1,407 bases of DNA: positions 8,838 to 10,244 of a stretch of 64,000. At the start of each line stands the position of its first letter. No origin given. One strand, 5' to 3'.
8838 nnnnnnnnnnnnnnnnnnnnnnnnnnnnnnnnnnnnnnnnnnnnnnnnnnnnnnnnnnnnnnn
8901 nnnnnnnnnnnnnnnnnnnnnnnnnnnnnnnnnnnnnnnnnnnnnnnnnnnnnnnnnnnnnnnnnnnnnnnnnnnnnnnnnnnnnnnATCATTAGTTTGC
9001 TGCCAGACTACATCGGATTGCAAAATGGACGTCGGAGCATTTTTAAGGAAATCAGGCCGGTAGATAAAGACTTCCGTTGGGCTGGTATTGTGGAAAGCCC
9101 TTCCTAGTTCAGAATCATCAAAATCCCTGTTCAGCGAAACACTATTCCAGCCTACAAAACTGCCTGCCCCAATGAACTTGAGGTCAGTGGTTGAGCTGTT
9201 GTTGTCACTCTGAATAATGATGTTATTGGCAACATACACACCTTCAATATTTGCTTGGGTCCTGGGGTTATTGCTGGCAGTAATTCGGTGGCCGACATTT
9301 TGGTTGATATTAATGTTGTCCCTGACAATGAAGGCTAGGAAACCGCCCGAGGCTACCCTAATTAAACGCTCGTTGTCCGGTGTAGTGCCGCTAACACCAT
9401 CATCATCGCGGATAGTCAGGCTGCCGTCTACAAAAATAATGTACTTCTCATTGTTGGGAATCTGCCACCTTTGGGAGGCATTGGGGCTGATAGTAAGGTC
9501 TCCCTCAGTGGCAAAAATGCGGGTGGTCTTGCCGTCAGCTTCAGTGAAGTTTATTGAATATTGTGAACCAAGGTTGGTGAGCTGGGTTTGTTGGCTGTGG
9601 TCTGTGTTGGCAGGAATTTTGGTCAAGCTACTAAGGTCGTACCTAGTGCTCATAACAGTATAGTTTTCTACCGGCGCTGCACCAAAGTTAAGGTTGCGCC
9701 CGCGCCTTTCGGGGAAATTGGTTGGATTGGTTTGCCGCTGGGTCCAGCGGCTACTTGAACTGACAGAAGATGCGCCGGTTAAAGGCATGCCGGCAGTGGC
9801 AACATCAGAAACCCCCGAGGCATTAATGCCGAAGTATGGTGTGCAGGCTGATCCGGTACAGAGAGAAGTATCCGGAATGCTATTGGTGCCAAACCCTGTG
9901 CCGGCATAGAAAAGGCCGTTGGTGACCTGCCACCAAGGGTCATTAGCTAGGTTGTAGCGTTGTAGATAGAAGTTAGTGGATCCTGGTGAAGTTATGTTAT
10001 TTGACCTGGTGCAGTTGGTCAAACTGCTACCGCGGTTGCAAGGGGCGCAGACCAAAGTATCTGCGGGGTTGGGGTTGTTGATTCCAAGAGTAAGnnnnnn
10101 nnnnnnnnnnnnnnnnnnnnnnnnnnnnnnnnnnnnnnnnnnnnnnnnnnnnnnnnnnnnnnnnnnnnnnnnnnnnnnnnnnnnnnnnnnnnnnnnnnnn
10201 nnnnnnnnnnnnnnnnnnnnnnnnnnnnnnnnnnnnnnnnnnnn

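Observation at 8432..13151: Giant Cys-rich membrane-anchored protein in an operon with a pilin, convergent on the minor-pilin array: candidate undescribed T4P tip adhesin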

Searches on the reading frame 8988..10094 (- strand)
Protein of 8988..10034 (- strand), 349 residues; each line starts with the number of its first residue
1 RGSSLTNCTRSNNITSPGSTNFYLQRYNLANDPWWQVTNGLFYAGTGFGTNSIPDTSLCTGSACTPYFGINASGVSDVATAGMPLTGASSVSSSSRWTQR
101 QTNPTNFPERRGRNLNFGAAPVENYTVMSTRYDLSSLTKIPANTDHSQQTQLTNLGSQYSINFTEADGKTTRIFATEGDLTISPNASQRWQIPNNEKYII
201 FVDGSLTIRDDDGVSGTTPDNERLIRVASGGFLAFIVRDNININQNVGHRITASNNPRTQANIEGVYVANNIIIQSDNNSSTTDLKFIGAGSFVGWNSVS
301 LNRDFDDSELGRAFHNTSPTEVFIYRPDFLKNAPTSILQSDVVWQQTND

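Call 16: find_homologous_proteins(query=window:8988-10034:-, max_evalue=0.01)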
Query window:8988-10034:- (349 aa): 36 proteins with E <= 0.01 among 1959 candidates.
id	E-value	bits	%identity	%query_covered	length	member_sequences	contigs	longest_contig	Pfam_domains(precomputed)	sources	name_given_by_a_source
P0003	2.5e-35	140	33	97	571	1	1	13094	-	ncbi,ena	-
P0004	1.6e-34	138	32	94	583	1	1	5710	-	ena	-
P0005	8.4e-33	132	47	49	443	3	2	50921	-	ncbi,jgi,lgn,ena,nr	ncbi:MAG: hypothetical protein GW942_00830 [Candidatus Pacebacteria bacterium]|nr:hypothetical prote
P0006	1.6e-31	128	46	46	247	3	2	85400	-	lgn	-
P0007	2.3e-31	127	39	50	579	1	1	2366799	-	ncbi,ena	-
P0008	4.5e-31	126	32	95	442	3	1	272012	-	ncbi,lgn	ncbi:MAG: hypothetical protein ACOZAK_00695 [Patescibacteria group bacterium]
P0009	5.1e-31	126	32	96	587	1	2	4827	-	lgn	-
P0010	8.4e-31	125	30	94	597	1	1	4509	-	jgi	jgi:hypothetical protein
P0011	1.2e-30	125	34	91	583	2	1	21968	PF19030.7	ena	-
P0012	1.5e-30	125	31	95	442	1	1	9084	-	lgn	-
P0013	3.2e-30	123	33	93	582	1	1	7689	-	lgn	-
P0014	7.9e-30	122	31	96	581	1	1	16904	-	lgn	-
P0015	9.0e-30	122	30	94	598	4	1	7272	-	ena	-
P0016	1.9e-29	121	31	96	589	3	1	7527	-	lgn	-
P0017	2.8e-29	120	30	96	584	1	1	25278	-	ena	-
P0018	4.4e-29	120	29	96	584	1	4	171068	-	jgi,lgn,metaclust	metaclust:\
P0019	4.6e-29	120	45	46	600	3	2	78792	-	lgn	-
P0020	8.1e-29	119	44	46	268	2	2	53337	-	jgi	-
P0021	2.1e-28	117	31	96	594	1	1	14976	-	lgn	-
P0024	9.2e-28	115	41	50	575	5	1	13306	-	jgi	jgi:hypothetical protein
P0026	7.2e-27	112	28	96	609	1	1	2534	-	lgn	-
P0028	1.3e-26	112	43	47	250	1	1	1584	-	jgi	jgi:hypothetical protein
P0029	2.0e-26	111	38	50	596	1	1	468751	-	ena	-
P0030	8.5e-26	109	31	90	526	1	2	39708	-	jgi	jgi:hypothetical protein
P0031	9.9e-26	109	31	95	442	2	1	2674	-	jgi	-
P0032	1.6e-25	108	31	94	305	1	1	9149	-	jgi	jgi:hypothetical protein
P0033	1.9e-25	108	30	96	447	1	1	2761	-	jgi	jgi:hypothetical protein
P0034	1.0e-24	105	42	49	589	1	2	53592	-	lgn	-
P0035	1.5e-24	105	39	47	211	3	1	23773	-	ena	-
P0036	2.8e-23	101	40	50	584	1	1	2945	-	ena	-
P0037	2.3e-19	88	40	45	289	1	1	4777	-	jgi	-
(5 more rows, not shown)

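Call 17: find_encoding_contigs(protein=P0007, flank=10000, max_places=2)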
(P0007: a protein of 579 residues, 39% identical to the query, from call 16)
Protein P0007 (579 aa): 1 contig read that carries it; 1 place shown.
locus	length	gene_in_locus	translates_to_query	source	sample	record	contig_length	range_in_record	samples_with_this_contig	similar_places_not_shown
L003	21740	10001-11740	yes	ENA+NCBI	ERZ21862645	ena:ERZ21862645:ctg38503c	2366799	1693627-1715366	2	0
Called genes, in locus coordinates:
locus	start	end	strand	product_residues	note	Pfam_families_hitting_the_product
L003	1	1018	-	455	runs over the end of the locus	PF01935:DUF87 (faint), PF02534:T4SS-DNA_transf (faint), PF10412:TrwB_AAD_bind (faint)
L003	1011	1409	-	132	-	-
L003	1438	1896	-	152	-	-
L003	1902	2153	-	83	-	-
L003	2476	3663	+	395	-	-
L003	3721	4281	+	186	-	-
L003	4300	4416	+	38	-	-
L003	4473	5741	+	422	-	PF04055:Radical_SAM, PF13353:Fer4_12 (faint)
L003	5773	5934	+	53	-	-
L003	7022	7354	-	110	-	-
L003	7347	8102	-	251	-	PF00142:Fer4_NifH (weak), PF01656:CbiA, PF06564:CBP_BcsQ, PF09140:MipZ, PF10609:ParA, PF13614:AAA_31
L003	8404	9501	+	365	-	-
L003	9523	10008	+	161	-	-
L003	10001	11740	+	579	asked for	-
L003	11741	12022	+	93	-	-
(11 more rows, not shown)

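Call 18: find_encoding_contigs(protein=P0008, flank=10000, max_places=2)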
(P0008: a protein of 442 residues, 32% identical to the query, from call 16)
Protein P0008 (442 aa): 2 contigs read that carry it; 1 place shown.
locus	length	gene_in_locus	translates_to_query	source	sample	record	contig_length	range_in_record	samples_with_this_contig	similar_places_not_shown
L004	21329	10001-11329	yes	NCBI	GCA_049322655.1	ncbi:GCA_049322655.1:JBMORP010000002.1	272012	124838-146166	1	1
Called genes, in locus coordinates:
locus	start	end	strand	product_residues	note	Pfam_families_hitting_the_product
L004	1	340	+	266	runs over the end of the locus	-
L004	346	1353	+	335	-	PF11104:PilM_2, PF14450:FtsA (weak)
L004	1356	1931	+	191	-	-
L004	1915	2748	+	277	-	PF04350:PilO (weak)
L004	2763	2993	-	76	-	PF13083:KH_KhpA-B, PF07650:KH_2 (weak), PF00013:KH_1 (faint)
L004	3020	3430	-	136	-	PF00886:Ribosomal_S16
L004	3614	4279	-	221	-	PF14622:Ribonucleas_3_3, PF22935:RM44_endonuclase (weak), PF00636:Ribonuclease_3, PF14709:DND1_DSRM (weak), PF00035:dsrm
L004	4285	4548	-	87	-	-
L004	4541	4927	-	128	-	PF01029:NusB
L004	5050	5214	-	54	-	-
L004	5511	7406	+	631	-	-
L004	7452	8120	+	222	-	-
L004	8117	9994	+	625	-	-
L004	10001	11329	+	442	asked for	-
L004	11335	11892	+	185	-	-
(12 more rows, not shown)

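Call 19: find_encoding_contigs(protein=P0018, flank=10000, max_places=2)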
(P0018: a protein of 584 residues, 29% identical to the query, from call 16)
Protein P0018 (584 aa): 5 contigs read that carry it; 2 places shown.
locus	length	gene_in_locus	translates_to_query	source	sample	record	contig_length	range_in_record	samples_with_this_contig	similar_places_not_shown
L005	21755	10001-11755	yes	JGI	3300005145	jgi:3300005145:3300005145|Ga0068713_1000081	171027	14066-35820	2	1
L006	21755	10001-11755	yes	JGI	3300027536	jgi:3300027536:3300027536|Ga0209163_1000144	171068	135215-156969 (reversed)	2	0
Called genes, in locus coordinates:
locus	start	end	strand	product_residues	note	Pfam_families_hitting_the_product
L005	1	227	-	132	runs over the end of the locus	-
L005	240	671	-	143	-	-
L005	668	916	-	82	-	-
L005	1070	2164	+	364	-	PF00196:GerE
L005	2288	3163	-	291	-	PF08401:ArdcN, PF18818:MPTase-PolyVal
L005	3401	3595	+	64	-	-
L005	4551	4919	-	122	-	-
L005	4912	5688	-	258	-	PF00142:Fer4_NifH (weak), PF02374:ArsA_ATPase (faint), PF06564:CBP_BcsQ, PF07015:VirC1 (faint), PF09140:MipZ, PF10609:ParA (faint), PF13614:AAA_31, PF01656:CbiA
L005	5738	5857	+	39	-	-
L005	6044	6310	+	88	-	PF11171:DUF2958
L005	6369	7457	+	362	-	-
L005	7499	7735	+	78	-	-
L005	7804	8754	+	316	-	-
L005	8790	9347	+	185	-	-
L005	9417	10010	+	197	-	-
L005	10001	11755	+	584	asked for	-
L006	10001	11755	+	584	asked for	-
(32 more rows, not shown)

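Call 33: predict_structure(alignment_id=A1)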
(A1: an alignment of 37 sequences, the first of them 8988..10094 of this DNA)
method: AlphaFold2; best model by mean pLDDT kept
length: 369 residues; sequences in the alignment: 37
mean_pLDDT: 66.5   pTM: 0.72
mean pLDDT of the five models: 66.5, 65.9, 64.8, 64.4, 60.4
residues with pLDDT >= 90: 52; 70-90: 113; 50-70: 117; < 50: 87
segments of 3 or more residues with pLDDT < 50: 1-4, 18-29, 31-37, 76-100, 109-138, 167-170
pLDDT, mean of each block of 10 residues (from residue 1): 47 52 44 50 55 68 55 51 41 35 52 38 34 41 81 87 60 73 86 92 72 92 91 61 86 95 85 66 91 65 79 81 65 67 84 82 56
secondary structure, 60 per line:
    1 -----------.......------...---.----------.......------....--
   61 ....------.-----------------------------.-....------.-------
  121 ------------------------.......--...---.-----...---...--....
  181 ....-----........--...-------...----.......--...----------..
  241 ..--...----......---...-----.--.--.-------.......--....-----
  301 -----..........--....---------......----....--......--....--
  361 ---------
elements in order: E12-18 E42-48 E55-58 E61-64 E103-106 H145-151 E180-184 E190-197 E200-202 E210-212 E217-223 E226-228 H239-242 E245-247 E252-257 E261-263 E283-289 E292-295 E306-315 E318-321 H331-336 E341-344 H347-352 H355-358

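Call 40: search_protein_representatives(alignment_id=A1)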
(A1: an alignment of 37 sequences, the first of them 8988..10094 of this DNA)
Query: 37 sequences, 567 profile positions. Proteins with E-value up to 0.001 (for the whole library): 2867; up to 1e-10: 2030; up to 1e-30: 730. The best 150 are listed.
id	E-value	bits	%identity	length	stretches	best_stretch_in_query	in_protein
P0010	7.3e-199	678.8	-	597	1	3-566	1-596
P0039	3.2e-186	637.1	-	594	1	3-566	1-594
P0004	3.8e-179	613.7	-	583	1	3-566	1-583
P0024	7.3e-176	602.9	-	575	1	3-565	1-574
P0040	4.2e-152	524.5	-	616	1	7-562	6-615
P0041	4.0e-148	511.3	-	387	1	199-565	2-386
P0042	2.7e-139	482.2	-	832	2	9-492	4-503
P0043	1.6e-137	476.3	-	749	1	31-565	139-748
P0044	8.2e-134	464.1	-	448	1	144-563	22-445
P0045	1.0e-123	430.8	-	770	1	92-562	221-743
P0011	8.1e-123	427.8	-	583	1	4-560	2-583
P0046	8.4e-119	414.5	-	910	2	165-489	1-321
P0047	3.9e-116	405.7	-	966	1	49-562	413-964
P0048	2.7e-115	402.9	-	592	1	9-565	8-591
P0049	3.5e-114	399.3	-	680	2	146-564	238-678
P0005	2.0e-109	383.6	-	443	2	203-560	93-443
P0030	1.1e-103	364.6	-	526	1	126-560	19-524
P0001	6.1e-99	349.0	-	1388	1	28-560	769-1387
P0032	1.2e-91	324.8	-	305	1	249-561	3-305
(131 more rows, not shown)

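Call 43: find_related_loci(query=A1, collection=genome_contigs, flank=10000)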
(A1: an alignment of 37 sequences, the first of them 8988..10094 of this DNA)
Query A1 (369 aa) in genome_contigs; peptide patterns used: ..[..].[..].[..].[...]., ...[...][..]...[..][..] (x = any residue, [..] = any of these).
278 stretches matched a pattern; 120 encode a relative of the query (tblastn E <= 1e-3); the best 80 are kept; 77 distinct loci.
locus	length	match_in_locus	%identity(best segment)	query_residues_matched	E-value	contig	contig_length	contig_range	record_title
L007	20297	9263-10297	35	8-368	2e-53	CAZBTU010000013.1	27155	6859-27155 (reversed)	MAG TPA_asm: uncultured Pseudomonadales bacterium isolate SRP286056_co2_100 genome assembly, contig: NODE_2523_length_27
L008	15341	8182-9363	34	2-368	4e-53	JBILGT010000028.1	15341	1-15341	MAG: Limisphaerales bacterium isolate ME2016-09-28_3300042471_group7_bin68 Rohwer_bin1526_scaffold_2433_c1, whole genome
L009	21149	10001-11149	34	3-368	5e-52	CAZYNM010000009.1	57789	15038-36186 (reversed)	MAG TPA_asm: uncultured Pseudomonadales bacterium isolate SRP292972_co1_113 genome assembly, contig: NODE_364_length_577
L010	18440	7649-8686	33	3-368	2e-50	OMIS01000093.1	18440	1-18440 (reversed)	bacterium isolate AM_0466 genome assembly, contig: AM_0466_93, whole genome shotgun sequence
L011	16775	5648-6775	32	3-368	9e-50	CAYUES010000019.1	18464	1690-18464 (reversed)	MAG TPA_asm: uncultured Pseudomonadales bacterium isolate SRP329715_co2_11 genome assembly, contig: NODE_5871_length_184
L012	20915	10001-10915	34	40-368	1e-46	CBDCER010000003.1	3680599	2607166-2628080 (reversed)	MAG: Aggregatilineales bacterium isolate 40d8095f-e3e6-4e4c-932d-ac8bc0a239c2 genome assembly, contig: contig_3, whole g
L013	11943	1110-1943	36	54-368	3e-46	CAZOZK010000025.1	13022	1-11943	MAG TPA_asm: uncultured Pseudomonadales bacterium isolate SRP107338_co1_182 genome assembly, contig: NODE_5322_length_13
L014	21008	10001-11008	31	6-368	1e-44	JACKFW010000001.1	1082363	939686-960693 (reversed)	MAG: Pseudomonadales bacterium isolate HK-STAS-PATE-15 HK-STAS-PATE-15_1, whole genome shotgun sequence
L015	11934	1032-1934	34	36-366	2e-44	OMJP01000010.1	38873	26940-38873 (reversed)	bacterium isolate AM_2116 genome assembly, contig: k99_769689, whole genome shotgun sequence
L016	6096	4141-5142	33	15-367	4e-44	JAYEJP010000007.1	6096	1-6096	MAG: Patescibacteria group bacterium isolate MAG160 MAG160_7, whole genome shotgun sequence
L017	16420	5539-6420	35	28-368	7e-44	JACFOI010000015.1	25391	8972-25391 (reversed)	MAG: Patescibacteria group bacterium isolate BROCD046 NODE_1523_length_25391_cov_8.299179, whole genome shotgun sequence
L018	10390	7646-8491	35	54-367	6e-43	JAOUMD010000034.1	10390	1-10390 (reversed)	MAG: Candidatus Paceibacterota bacterium isolate 8_1_July_SF_Bin25 8_1_July_SF_Bin25_scaffold_2749_c1, whole genome shot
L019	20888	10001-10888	35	41-366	8e-43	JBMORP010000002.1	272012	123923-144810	MAG: Patescibacteria group bacterium isolate Betzabe_MAG183 MAG183_2, whole genome shotgun sequence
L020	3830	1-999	31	9-368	2e-42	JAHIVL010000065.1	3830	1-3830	MAG: Patescibacteria group bacterium isolate MM_PC_MetaG.mb.79 MM_PC_MetaG.mb.79_k141_1172049, whole genome shotgun sequ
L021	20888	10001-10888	35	41-366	2e-42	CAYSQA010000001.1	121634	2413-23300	MAG TPA_asm: uncultured Pseudomonadales bacterium isolate SRP170004_co1_586 genome assembly, contig: NODE_153_length_121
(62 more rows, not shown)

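Call 62: search_solved_structures(query=A1, max_evalue=10, show_alignments=2)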
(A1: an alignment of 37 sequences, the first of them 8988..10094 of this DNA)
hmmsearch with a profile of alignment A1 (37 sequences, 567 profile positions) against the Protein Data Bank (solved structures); distinct sequences matched with E-value up to 10: 0.

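Call 63: search_protein_families(library=pfam, alignment_id=A1, max_evalue=1)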
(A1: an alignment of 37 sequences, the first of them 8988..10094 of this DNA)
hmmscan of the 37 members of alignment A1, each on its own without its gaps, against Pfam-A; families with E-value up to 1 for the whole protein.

A. member 1, window:8988-10094:- (369 aa): 0 families

B. families by the number of members that match (of 37 scanned): 17 families
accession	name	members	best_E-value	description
PF23981.1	DUF7305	5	1.9e-05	Domain of unknown function (DUF7305)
PF16258.11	DUF4912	5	0.068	Domain of unknown function (DUF4912)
PF19030.6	TSP1_ADAMTS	1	1.6e-05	Thrombospondin type 1 domain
PF19028.6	TSP1_spondin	1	0.00013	Spondin-like TSP1 domain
PF00090.25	TSP_1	1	0.0012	Thrombospondin type 1 domain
PF14900.11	DUF4493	1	0.0037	Domain of unknown function (DUF4493)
PF06551.18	DUF1120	1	0.022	Protein of unknown function (DUF1120)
PF17055.10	VMR2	1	0.059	Viral matrix protein M2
PF17137.9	DUF5110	1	0.07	Domain of unknown function (DUF5110)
PF10353.14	DUF2430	1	0.13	Protein of unknown function (DUF2430)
PF22364.1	VID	1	0.13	VirG insertion domain (VID)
PF07883.17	Cupin_2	1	0.16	Cupin domain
PF12669.12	FeoB_associated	1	0.18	FeoB-associated Cys-rich membrane protein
PF06691.16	DUF1189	1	0.21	Protein of unknown function (DUF1189)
PF22647.2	EF_0837-like_N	1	0.35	Deacetylase EF_0837-like composite domain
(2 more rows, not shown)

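Call 65: search_protein_families(library=pfam, proteins=[P0003, P0005, P0007, P0008, P0010, P0011, P0018, P0019, P0024, P0029], max_evalue=0.1)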
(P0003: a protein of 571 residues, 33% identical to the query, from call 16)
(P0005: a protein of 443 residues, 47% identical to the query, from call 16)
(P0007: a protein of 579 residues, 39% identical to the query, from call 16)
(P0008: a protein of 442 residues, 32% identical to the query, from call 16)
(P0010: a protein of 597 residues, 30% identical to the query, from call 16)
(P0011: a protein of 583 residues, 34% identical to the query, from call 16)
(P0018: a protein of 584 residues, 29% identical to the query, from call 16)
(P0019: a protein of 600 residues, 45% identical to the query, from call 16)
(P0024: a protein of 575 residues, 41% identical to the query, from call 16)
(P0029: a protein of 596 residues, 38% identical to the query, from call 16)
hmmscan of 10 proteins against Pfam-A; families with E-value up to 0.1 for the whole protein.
P0003 (571 aa): 0 families

P0005 (443 aa): 0 families

P0007 (579 aa): 0 families

P0008 (442 aa): 0 families

P0010 (597 aa): 0 families

P0011 (583 aa): 3 families
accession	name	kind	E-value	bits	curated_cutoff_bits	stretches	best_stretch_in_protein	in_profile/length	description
PF19030.6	TSP1_ADAMTS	-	1.6e-05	25.5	23.8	2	239-284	4-52/55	Thrombospondin type 1 domain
PF19028.6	TSP1_spondin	-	0.00013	22.6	41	0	233-286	1-51/52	Spondin-like TSP1 domain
PF00090.25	TSP_1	-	0.0012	19.4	21.6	2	199-232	3-38/49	Thrombospondin type 1 domain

P0018 (584 aa): 1 family
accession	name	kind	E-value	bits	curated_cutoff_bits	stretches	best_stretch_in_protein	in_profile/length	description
PF16258.11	DUF4912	-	0.078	13.7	29.4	0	170-226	45-100/118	Domain of unknown function (DUF4912)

P0019 (600 aa): 0 families

P0024 (575 aa): 1 family
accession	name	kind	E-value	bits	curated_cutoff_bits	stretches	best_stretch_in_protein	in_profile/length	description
PF17137.9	DUF5110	-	0.07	13.6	27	0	155-188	11-46/71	Domain of unknown function (DUF5110)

P0029 (596 aa): 0 families

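Call 66: search_protein_families(library=pfam, proteins=[P0006, P0020, P0028, P0035, P0037, P0032, P0030, P0033, P0034], max_evalue=0.1)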
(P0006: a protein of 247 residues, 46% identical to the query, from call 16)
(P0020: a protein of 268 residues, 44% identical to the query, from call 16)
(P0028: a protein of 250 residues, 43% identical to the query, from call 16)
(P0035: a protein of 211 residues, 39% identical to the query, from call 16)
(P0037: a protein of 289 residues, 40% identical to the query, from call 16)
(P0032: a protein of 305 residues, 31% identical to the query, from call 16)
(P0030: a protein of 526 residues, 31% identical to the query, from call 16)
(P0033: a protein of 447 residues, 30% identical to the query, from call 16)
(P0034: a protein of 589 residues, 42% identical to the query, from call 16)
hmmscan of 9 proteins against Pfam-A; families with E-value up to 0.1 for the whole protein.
P0006 (247 aa): 0 families

P0020 (268 aa): 0 families

P0028 (250 aa): 0 families

P0035 (211 aa): 0 families

P0037 (289 aa): 0 families

P0032 (305 aa): 1 family
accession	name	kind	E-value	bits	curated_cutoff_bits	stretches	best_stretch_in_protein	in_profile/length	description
PF17055.10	VMR2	-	0.059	13.6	27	1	193-239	128-175/235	Viral matrix protein M2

P0030 (526 aa): 0 families

P0033 (447 aa): 0 families

P0034 (589 aa): 0 families
